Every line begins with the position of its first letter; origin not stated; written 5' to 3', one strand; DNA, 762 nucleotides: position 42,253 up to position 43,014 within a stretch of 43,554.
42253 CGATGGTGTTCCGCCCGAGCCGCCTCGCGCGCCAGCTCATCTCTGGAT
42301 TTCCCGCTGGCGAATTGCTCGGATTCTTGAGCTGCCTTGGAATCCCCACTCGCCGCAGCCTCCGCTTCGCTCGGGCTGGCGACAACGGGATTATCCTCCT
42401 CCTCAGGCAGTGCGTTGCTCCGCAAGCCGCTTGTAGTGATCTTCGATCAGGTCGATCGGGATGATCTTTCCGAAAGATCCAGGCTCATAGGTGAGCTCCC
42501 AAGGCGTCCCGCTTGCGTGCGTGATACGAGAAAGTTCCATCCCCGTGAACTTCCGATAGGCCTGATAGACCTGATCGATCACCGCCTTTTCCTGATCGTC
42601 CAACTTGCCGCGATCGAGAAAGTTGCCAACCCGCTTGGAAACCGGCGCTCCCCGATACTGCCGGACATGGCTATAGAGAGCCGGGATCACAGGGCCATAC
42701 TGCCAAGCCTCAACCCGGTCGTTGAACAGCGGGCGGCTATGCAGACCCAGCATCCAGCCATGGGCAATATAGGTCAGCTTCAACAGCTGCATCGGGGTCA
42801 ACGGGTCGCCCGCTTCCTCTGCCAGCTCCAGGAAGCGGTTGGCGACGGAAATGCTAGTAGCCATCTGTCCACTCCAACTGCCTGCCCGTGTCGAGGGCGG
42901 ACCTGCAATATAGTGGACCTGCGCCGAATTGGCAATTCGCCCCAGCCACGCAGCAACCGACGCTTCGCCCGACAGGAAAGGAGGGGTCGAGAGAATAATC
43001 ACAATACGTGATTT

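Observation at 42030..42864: Panacea (DUF4065) antitoxin-like gene overlapping a two-TM membrane protein: candidate toxin-antitoxin or abortive-infection pair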

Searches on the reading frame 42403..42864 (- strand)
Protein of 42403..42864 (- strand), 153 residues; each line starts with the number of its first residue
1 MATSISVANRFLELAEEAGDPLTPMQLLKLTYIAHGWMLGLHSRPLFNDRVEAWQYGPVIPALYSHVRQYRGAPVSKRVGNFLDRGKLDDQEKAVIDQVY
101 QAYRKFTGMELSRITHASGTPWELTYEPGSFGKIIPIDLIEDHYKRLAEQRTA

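Call 3: search_protein_families(library=pfam, proteins=[window:42403-42864:-], max_evalue=1)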
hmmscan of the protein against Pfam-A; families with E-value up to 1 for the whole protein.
window:42403-42864:- (153 aa): 1 family
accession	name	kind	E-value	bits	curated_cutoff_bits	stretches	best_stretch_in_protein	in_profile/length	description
PF13274.11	SocA_Panacea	-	4.3e-20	73.2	25.7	1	27-122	1-112/113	Antitoxin SocA-like, Panacea domain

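Call 7: search_protein_families(library=phrogs, proteins=[window:42403-42864:-], max_evalue=0.01)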
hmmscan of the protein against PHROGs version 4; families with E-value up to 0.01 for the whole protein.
window:42403-42864:- (153 aa): 2 families
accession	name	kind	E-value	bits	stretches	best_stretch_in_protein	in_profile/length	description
phrog_1281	-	unknown function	1.2e-40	140.3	1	1-149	7-155/195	-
phrog_10390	-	unknown function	3.3e-23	83.6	1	19-148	162-295/299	-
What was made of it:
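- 42403..42864 (-): panA: stand-alone Panacea-domain antitoxin, 153 aa, ATG at 42864, TGA at 42405-42403. Pfam PF13274 at 73.2 bits, E 4.3e-20 (call 3). phrog_1281 at E 1e-40 (call 7).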

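Call 8: search_protein_families(library=padloc, proteins=[window:42403-42864:-], max_evalue=0.1)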
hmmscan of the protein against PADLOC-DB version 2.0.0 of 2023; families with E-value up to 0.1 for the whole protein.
window:42403-42864:- (153 aa): 0 families

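Call 10: find_homologous_proteins(query=window:42403-42864:-, max_evalue=1e-10)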
Query window:42403-42864:- (153 aa): 890 proteins with E <= 1e-10 among 899 candidates; the best 120 are listed.
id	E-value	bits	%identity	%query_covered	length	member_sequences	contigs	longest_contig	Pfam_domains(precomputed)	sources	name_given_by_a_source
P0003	2.2e-98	345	100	100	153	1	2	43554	PF13274.12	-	-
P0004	5.2e-73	262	73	100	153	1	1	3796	PF13274.12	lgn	-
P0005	3.3e-72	260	70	100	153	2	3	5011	PF13274.12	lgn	-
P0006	8.5e-72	258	71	97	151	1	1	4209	PF13274.12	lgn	-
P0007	1.7e-71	257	72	97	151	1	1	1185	PF13274.12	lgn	-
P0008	7.9e-70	252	70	97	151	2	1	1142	PF13274.12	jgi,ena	-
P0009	1.1e-68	248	68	99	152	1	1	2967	PF13274.12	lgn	-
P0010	3.1e-68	247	73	97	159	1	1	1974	PF13274.12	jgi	jgi:uncharacterized phage-associated protein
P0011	3.7e-66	240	67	100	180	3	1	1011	PF13274.12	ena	-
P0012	6.9e-65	236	67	100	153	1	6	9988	PF13274.12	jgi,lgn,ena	-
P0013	2.1e-64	234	69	98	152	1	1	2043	PF13274.12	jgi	jgi:uncharacterized phage-associated protein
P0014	3.6e-64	233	67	100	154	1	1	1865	PF13274.12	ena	-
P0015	4.1e-64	233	67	99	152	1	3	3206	PF13274.12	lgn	-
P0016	6.6e-64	233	70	98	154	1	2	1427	PF13274.12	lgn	-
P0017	7.6e-63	229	66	99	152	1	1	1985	PF13274.12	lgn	-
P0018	9.0e-63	229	68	99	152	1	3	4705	PF13274.12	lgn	-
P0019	1.1e-62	229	67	98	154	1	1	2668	PF13274.12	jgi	jgi:uncharacterized phage-associated protein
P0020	2.4e-62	227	68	98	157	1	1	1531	PF13274.12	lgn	-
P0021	2.7e-62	227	65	99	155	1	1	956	PF13274.12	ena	-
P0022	3.7e-62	227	69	98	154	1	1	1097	PF13274.12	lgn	-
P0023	1.8e-61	225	63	99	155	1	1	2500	PF13274.12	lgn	-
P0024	4.5e-61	223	64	99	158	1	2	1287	PF13274.12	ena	-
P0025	6.7e-61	223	65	99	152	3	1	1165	PF13274.12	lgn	-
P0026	9.3e-61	222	63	98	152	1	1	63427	PF13274.12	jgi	jgi:uncharacterized phage-associated protein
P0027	2.7e-60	221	64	100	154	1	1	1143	PF13274.12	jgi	jgi:uncharacterized phage-associated protein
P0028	3.1e-60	221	69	91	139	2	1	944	PF13274.12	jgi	jgi:uncharacterized phage-associated protein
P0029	1.2e-59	219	65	98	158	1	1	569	PF13274.12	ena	-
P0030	5.0e-59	217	64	98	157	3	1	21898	PF13274.12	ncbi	ncbi:MAG TPA: type II toxin-antitoxin system antitoxin SocA domain-containing protein [Allosphingosi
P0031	2.2e-57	211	64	97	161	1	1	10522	PF13274.12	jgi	jgi:uncharacterized phage-associated protein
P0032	2.6e-57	211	64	98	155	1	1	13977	PF13274.12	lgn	-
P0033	6.2e-57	210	63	100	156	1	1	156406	PF13274.12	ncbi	ncbi:MAG: Panacea domain-containing protein [Sphingomonadaceae bacterium]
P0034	2.9e-55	204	64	99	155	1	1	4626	PF13274.12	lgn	-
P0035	3.0e-55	204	62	98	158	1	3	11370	PF13274.12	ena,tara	tara:strand:+ start:68 stop:544 length:477 start_codon:yes stop_codon:yes gene_type:complete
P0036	1.4e-54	202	59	100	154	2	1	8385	PF13274.12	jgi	jgi:uncharacterized phage-associated protein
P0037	2.2e-54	202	62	98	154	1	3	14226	PF13274.12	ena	-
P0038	2.7e-54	201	61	100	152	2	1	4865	PF13274.12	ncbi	-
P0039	6.0e-54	200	59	99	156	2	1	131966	PF13274.12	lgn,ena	-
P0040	7.8e-54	200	61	98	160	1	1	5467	PF13274.12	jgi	jgi:uncharacterized phage-associated protein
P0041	7.9e-54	200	61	99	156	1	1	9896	PF13274.12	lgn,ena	-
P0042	8.1e-54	200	63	95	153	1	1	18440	PF13274.12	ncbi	-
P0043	8.9e-54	200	61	98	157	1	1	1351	PF13274.12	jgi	jgi:uncharacterized phage-associated protein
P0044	8.9e-54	200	63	99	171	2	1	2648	PF13274.12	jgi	jgi:uncharacterized phage-associated protein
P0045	1.5e-53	199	61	95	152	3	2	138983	PF13274.12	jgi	-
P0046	1.7e-53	199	61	98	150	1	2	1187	PF13274.12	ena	-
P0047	1.7e-53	199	60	94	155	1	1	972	PF13274.12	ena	-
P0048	1.8e-53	199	62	99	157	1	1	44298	PF13274.12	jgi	-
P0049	1.9e-53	199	62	97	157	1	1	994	PF13274.12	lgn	-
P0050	2.6e-53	198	61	98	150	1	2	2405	PF13274.12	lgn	-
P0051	3.4e-53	198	61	98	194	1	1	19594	PF13274.12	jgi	jgi:uncharacterized phage-associated protein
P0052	3.6e-53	198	60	95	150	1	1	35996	PF13274.12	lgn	-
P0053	3.9e-53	198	61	97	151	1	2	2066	PF13274.12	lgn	-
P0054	4.6e-53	197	59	100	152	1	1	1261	PF13274.12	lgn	-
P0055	4.9e-53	197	61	99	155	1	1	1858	PF13274.12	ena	-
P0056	4.9e-53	197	63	97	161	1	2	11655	PF13274.12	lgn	-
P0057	5.7e-53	197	59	99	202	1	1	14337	PF13274.12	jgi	jgi:uncharacterized phage-associated protein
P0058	5.7e-53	197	61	98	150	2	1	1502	PF13274.12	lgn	-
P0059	6.5e-53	197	61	98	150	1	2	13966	PF13274.12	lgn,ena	-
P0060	9.5e-53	196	61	97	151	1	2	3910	PF13274.12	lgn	-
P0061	2.6e-52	195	60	99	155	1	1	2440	PF13274.12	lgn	-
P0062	2.6e-52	195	63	98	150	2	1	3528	PF13274.12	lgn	-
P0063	2.6e-52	195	59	97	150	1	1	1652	PF13274.12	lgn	-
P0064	3.3e-52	195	60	97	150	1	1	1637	PF13274.12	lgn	-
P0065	3.7e-52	194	58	100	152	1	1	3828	PF13274.12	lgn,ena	-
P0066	3.8e-52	194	59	99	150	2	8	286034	PF13274.12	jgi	jgi:uncharacterized phage-associated protein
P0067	4.2e-52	194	60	98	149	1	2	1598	PF13274.12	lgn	-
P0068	4.6e-52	194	59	96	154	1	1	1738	PF13274.12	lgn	-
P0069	4.9e-52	194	62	99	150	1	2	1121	PF13274.12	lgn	-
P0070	5.4e-52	194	60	100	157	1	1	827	PF13274.12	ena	-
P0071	6.0e-52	194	61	99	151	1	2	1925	PF13274.12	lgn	-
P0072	6.5e-52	194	61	98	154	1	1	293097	PF13274.12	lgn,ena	-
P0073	6.8e-52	194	60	99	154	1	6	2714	PF13274.12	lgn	-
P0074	9.2e-52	193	62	97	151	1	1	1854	PF13274.12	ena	-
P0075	1.2e-51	193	59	96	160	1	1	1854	PF13274.12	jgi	jgi:uncharacterized phage-associated protein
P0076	1.6e-51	192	62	98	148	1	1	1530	PF13274.12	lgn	-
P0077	1.6e-51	192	58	100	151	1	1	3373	PF13274.12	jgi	jgi:uncharacterized phage-associated protein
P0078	1.8e-51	192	60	99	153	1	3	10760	PF13274.12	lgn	-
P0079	2.0e-51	192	61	97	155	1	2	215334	PF13274.12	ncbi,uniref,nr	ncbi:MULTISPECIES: type II toxin-antitoxin system antitoxin SocA domain-containing protein [unclassi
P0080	2.1e-51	192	61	98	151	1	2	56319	PF13274.12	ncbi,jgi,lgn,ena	jgi:uncharacterized phage-associated protein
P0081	2.2e-51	192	61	99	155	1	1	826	PF13274.12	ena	-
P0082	2.2e-51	192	57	97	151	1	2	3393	PF13274.12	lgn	-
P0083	2.5e-51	192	61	98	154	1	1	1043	PF13274.12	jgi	jgi:uncharacterized phage-associated protein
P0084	3.5e-51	191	59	100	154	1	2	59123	PF13274.12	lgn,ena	-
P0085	3.7e-51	191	58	98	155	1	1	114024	PF13274.12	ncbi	ncbi:Panacea domain-containing protein [Brucellaceae bacterium D45D]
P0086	3.8e-51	191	59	98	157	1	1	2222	PF13274.12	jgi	jgi:uncharacterized phage-associated protein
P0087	3.9e-51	191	60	96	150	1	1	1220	PF13274.12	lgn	-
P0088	4.2e-51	191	59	99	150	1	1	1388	PF13274.12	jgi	jgi:uncharacterized phage-associated protein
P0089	4.2e-51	191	62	98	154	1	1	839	PF13274.12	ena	-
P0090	4.7e-51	191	58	99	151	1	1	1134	PF13274.12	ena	-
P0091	5.1e-51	191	58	99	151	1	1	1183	PF13274.12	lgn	-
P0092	5.7e-51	191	57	98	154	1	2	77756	PF13274.12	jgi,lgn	jgi:uncharacterized phage-associated protein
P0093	6.5e-51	190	58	98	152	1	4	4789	PF13274.12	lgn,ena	-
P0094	7.0e-51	190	58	100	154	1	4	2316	PF13274.12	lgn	-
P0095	7.2e-51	190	58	98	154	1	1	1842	PF13274.12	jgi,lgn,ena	-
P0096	8.2e-51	190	60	97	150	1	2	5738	PF13274.12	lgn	-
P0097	8.5e-51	190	59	98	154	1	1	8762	PF13274.12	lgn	-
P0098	8.9e-51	190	60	97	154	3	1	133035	PF13274.12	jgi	-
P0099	1.0e-50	190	60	98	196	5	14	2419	PF13274.12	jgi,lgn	-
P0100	1.1e-50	190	60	97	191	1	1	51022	PF13274.12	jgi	jgi:uncharacterized phage-associated protein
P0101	1.1e-50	190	59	94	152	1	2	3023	PF13274.12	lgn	-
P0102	1.3e-50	189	59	100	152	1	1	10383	PF13274.12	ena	-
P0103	1.4e-50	189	61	98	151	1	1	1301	PF13274.12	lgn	-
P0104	1.6e-50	189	58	98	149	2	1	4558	PF13274.12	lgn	-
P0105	1.7e-50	189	58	100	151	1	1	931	PF13274.12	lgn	-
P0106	1.9e-50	189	59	97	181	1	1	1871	PF13274.12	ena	-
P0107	2.1e-50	189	59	99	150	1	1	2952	PF13274.12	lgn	-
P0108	2.3e-50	189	60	100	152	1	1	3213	PF13274.12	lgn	-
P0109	2.3e-50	189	60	97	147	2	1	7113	PF13274.12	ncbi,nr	ncbi:MAG: DUF4065 domain-containing protein [Boseongicola sp.]|nr:DUF4065 domain-containing protein 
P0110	2.5e-50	188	58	98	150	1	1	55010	PF13274.12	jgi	jgi:uncharacterized phage-associated protein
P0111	2.6e-50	188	61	97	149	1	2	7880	PF13274.12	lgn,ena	-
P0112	2.7e-50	188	60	97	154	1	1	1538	PF13274.12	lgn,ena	-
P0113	2.7e-50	188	58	97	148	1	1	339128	PF13274.12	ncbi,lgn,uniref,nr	ncbi:Panacea domain-containing protein [Phenylobacterium sp. 58.2.17]|uniref:Panacea domain-containi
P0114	3.4e-50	188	56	97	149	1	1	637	PF13274.12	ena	-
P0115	3.7e-50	188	59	98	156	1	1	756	PF13274.12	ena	-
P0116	4.4e-50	188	59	100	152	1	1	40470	PF13274.12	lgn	-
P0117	4.9e-50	188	59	96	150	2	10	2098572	PF13274.12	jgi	-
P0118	5.6e-50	187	58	100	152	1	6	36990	PF13274.12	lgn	-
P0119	7.4e-50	187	58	98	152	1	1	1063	PF13274.12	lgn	-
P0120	8.7e-50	187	58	100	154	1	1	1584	PF13274.12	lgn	-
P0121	9.2e-50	187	55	98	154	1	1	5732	PF13274.12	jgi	jgi:uncharacterized phage-associated protein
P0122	9.3e-50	187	57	98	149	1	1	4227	PF13274.12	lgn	-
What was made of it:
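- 42403..42864 (-): 890 homologues of about 150 aa with E <= 1e-10 (call 10).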

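Call 12: find_related_loci(query=window:42403-42864:-, collection=genome_contigs, flank=4000)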
Query window:42403-42864:- (153 aa) in genome_contigs; peptide patterns used: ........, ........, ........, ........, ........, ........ (x = any residue, [..] = any of these).
600 stretches matched a pattern (row limit reached: there are more); 73 encode a relative of the query (tblastn E <= 1e-3); 73 distinct loci.
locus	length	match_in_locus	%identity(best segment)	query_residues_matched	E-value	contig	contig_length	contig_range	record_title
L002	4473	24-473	64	1-150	3e-64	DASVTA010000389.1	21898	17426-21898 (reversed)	MAG TPA_asm: Allosphingosinicella sp. isolate SMAG_U3277 k141_675623, whole genome shotgun sequence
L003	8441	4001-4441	56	1-149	5e-52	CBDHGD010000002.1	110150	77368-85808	MAG: Halioglobus sp. isolate bb56aa51-f25a-4d13-a50e-7265ea3c6a54 genome assembly, contig: contig_2, whole genome shotgu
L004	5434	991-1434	56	1-150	2e-51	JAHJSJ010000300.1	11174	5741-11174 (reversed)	MAG: Alphaproteobacteria bacterium isolate OS_PC_MetaG.mb.198 OS_PC_MetaG.mb.198_k141_746205, whole genome shotgun seque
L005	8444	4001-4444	57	1-150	1e-50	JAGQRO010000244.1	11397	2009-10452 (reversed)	MAG: Hyphomonas sp. isolate HKST-UBA05 2010_159584, whole genome shotgun sequence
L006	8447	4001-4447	56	1-151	2e-48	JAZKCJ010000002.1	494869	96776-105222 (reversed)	MAG: Pseudomonadota bacterium isolate ADI_H3L2_122-bin030_1 ADIH3L2_B030_1_000000000002, whole genome shotgun sequence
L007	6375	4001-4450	55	1-152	4e-48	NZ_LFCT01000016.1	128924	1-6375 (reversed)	Sphingobium estronivorans strain AXB contig16, whole genome shotgun sequence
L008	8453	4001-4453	52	1-153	3e-46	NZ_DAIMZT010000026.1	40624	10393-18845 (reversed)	MAG: Novosphingobium sp. isolate CTOTU9899 NODE_209_length_40624_cov_7.174296, whole genome shotgun sequence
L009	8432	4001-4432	48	1-148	3e-42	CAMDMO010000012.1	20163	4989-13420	MAG: Rickettsia typhi isolate MoE-23oct19-109 genome assembly, contig: MoE-23oct19-C2947, whole genome shotgun sequence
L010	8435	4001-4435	47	3-150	2e-40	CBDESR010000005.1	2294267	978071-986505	MAG: Dehalococcoidia bacterium isolate 12ea5684-3b4d-425b-8812-d35473491086 genome assembly, contig: contig_5, whole gen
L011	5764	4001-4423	50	4-147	7e-40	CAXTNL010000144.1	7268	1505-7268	MAG TPA_asm: uncultured Terriglobus sp. isolate public_SRR14722174_metawrap_bin.1 genome assembly, contig: public_SRR147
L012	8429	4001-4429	43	3-148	1e-39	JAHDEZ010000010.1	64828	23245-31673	MAG: Hellea sp. isolate MAG-193 RZ_1218, whole genome shotgun sequence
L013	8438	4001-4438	42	3-148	4e-38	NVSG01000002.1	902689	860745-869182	MAG: Hyphomicrobiales bacterium isolate NORP147 Contig_source1382A_3, whole genome shotgun sequence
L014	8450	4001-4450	47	1-151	1e-37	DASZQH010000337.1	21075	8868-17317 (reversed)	MAG TPA_asm: Burkholderiales bacterium isolate SMAG_U5992 k141_195861, whole genome shotgun sequence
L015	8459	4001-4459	42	1-145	1e-36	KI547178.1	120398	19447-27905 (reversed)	gamma proteobacterium L18 genomic scaffold scaffold00015, whole genome shotgun sequence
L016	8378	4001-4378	44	23-150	1e-35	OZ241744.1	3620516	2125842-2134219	MAG: uncultured Candidatus Binatia bacterium isolate 1a802767-3803-4637-ab5b-ce8b9f0f9348 genome assembly, chromosome: 1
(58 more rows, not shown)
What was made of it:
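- Many family members lie in chromosomal contexts (call 12). The same pair is common in non-phage chromosomal loci (call 12).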

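Call 13: find_related_loci(query=window:42403-42864:-, collection=viral_contigs, flank=4000)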
Query window:42403-42864:- (153 aa) in viral_contigs; peptide patterns used: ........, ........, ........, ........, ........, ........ (x = any residue, [..] = any of these).
36 stretches matched a pattern; 24 encode a relative of the query (tblastn E <= 1e-3); 24 distinct loci.
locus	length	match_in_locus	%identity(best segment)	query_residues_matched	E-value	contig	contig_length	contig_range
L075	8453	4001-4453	62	1-151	3e-60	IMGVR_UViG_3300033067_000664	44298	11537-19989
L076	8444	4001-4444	59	1-150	4e-54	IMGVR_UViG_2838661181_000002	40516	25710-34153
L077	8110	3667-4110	55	1-150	3e-49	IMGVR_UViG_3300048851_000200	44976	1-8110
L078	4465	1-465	50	1-153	5e-47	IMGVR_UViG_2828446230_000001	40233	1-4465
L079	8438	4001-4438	45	4-152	2e-38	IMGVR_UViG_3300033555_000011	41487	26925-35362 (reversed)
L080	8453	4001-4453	43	5-148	3e-36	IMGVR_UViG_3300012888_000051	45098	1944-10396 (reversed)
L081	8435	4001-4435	45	6-152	6e-36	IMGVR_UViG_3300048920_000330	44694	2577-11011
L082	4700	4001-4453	40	4-152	6e-36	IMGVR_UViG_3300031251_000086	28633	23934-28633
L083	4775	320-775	39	6-149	2e-35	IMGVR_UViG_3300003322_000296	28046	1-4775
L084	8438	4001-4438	42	1-144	1e-35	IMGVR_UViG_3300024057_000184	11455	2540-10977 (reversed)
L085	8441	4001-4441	43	3-152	1e-34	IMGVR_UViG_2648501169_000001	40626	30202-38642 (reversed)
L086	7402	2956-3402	40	6-146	7e-34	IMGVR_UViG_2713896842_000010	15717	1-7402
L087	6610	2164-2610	40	6-146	7e-34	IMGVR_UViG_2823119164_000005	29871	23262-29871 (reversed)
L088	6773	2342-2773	44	6-150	4e-33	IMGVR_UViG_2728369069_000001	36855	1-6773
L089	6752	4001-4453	38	3-145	1e-32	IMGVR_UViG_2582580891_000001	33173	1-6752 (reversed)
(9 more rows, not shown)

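Call 24: search_dna_similar(query=window:42403-42864:-, collection=phages, mode=protein, max_rows=60, max_evalue=0.00001)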
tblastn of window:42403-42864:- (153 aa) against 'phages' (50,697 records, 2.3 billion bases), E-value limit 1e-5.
Records with a match: 147; places in all: 151; records where one place covers at least 80% of the query: 63.
Best place of each record, by identity: <60% 147.
By first word of the organism name: Streptococcus 21; Pseudomonas 20; Stx2a-converting 19; Bacteriophage 17; Paenibacillus 15; Escherichia 8; Burkholderia 6; Bordetella 5; Listeria 5; Riemerella 4; and 18 more.
By host as written in the record: - 28; Pseudomonas aeruginosa 18; Helicobacter cinaedi 12; Paenibacillus larvae 11; Bordetella avium 5; Listeria monocytogenes 4; Riemerella anatipestifer 3; Salmonella serovar Haardt 2; and 54 more.
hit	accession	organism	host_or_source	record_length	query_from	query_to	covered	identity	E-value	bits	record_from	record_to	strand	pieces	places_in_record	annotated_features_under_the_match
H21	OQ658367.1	Pseudomonas phage sp.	Pseudomonas aeruginosa PACL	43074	1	151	99%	44.1%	6e-32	124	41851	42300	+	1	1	none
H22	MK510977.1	Pseudomonas phage vB_Pae_CF183a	Pseudomonas aeruginosa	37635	1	151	99%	44.1%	1e-31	124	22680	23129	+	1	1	hypothetical protein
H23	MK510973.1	Pseudomonas phage vB_Pae_CF127a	Pseudomonas aeruginosa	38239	1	151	99%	44.1%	1e-31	124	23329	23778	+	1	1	hypothetical protein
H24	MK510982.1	Pseudomonas phage vB_Pae_BR161c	Pseudomonas aeruginosa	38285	1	151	99%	44.1%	1e-31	124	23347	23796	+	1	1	hypothetical protein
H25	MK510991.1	Pseudomonas phage vB_Pae_BR141a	Pseudomonas aeruginosa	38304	1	151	99%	44.1%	1e-31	124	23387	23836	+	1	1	hypothetical protein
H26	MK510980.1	Pseudomonas phage vB_Pae_BR123a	Pseudomonas aeruginosa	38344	1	151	99%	44.1%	1e-31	124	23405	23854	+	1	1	hypothetical protein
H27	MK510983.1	Pseudomonas phage vB_Pae_BR178a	Pseudomonas aeruginosa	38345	1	151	99%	44.1%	1e-31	124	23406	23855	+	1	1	hypothetical protein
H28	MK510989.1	Pseudomonas phage vB_Pae_BR322a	Pseudomonas aeruginosa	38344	1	151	99%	44.1%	1e-31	124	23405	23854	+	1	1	hypothetical protein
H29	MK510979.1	Pseudomonas phage vB_Pae_BR52a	Pseudomonas aeruginosa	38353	1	151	99%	44.1%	1e-31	124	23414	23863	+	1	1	hypothetical protein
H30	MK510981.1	Pseudomonas phage vB_Pae_BR143a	Pseudomonas aeruginosa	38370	1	151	99%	44.1%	1e-31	124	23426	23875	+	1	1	hypothetical protein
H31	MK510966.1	Pseudomonas phage vB_Pae_CF53a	Pseudomonas aeruginosa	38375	1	151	99%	44.1%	1e-31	124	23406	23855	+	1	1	hypothetical protein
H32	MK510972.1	Pseudomonas phage vB_Pae_CF121c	Pseudomonas aeruginosa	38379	1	151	99%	44.1%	1e-31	124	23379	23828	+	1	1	hypothetical protein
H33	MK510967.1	Pseudomonas phage vB_Pae_CF54a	Pseudomonas aeruginosa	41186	1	151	99%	44.1%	1e-31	124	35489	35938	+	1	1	hypothetical protein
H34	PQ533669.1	Pseudomonas phage Pacha_bin_1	Pseudomonas aeruginosa PA14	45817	1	151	99%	44.1%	2e-31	123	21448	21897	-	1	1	hypothetical protein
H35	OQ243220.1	Escherichia phage phiSTEC1575-Stx2k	Escherichia coli STEC1575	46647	1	151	99%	43.4%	2e-33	129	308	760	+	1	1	DUF4065 domain-containing protein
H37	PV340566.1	Escherichia phage PhiR47_1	Escherichia coli ECOR13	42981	1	151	99%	42.1%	1e-31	124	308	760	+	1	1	PanA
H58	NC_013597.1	Aggregatibacter phage S1249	Aggregatibacter actinomycetemcomitans ...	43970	3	124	80%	35.2%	1e-16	81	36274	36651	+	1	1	DUF4065 domain-containing protein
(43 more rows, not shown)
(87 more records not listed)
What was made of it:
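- PanA homologues are frequent in temperate phages: 147 phage records and 24 IMG/VR loci (calls 13, 24).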

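Call 26: get_annotated_region(hit=H58, flank=2500)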
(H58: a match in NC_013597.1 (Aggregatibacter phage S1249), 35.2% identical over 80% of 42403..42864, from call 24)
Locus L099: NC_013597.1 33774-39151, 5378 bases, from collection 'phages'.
description: Aggregatibacter phage S1249, complete sequence.
organism: Aggregatibacter phage S1249 (NCBI taxid 683735)
taxonomy: Viruses; Duplodnaviria; Heunggongvirae; Uroviricota; Caudoviricetes
host: Aggregatibacter actinomycetemcomitans D11S-1; source: -; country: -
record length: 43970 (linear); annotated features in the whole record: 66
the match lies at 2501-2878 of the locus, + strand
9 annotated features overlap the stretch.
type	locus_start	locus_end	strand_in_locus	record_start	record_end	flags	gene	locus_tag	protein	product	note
CDS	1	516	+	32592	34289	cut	-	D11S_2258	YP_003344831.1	Abi alpha-like abortive infection mechanism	identified by Glimmer3; putative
CDS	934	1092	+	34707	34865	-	-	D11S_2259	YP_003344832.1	hypothetical protein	identified by Glimmer3; putative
CDS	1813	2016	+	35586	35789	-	-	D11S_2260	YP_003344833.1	hypothetical protein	identified by Glimmer3; putative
CDS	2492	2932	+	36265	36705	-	-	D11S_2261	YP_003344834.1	DUF4065 domain-containing protein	identified by Glimmer3; putative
CDS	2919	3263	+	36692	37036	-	-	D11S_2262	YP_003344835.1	hypothetical protein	identified by Glimmer3; putative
CDS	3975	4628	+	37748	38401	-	-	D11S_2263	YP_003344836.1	anti-repressor Ant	identified by Glimmer3; putative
CDS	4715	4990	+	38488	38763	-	-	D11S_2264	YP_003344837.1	hypothetical protein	identified by Glimmer3; putative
CDS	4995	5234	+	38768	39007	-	-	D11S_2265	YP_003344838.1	hypothetical protein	identified by Glimmer3; putative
CDS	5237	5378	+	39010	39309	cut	-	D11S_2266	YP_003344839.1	hypothetical protein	identified by Glimmer3; putative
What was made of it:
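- In phage S1249 the homologous pair lies near an 'Abi alpha-like' gene (call 26).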

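Call 27: get_annotated_region(hit=H37, flank=2500)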
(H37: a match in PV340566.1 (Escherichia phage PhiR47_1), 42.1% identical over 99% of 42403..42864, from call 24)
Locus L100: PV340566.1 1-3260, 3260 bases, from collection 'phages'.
description: Escherichia phage PhiR47_1, complete genome.
organism: Escherichia phage PhiR47_1 (NCBI taxid 3416488)
taxonomy: Viruses
host: Escherichia coli ECOR13; source: -; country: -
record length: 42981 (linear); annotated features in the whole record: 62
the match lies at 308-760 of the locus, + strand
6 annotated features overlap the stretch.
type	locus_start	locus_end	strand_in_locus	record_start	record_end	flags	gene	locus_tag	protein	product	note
CDS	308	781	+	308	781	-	-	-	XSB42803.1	PanA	PanA antitoxin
CDS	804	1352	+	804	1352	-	-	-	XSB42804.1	PanT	PanT toxin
CDS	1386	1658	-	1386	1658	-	-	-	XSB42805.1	hypothetical protein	FIG00640518: hypothetical protein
CDS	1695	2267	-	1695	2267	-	-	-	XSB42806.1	exodeoxyribonuclease VIII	Exodeoxyribonuclease VIII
CDS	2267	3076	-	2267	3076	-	-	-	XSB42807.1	Ea22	ea22 protein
CDS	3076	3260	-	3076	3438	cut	-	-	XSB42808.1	hypothetical protein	EaE protein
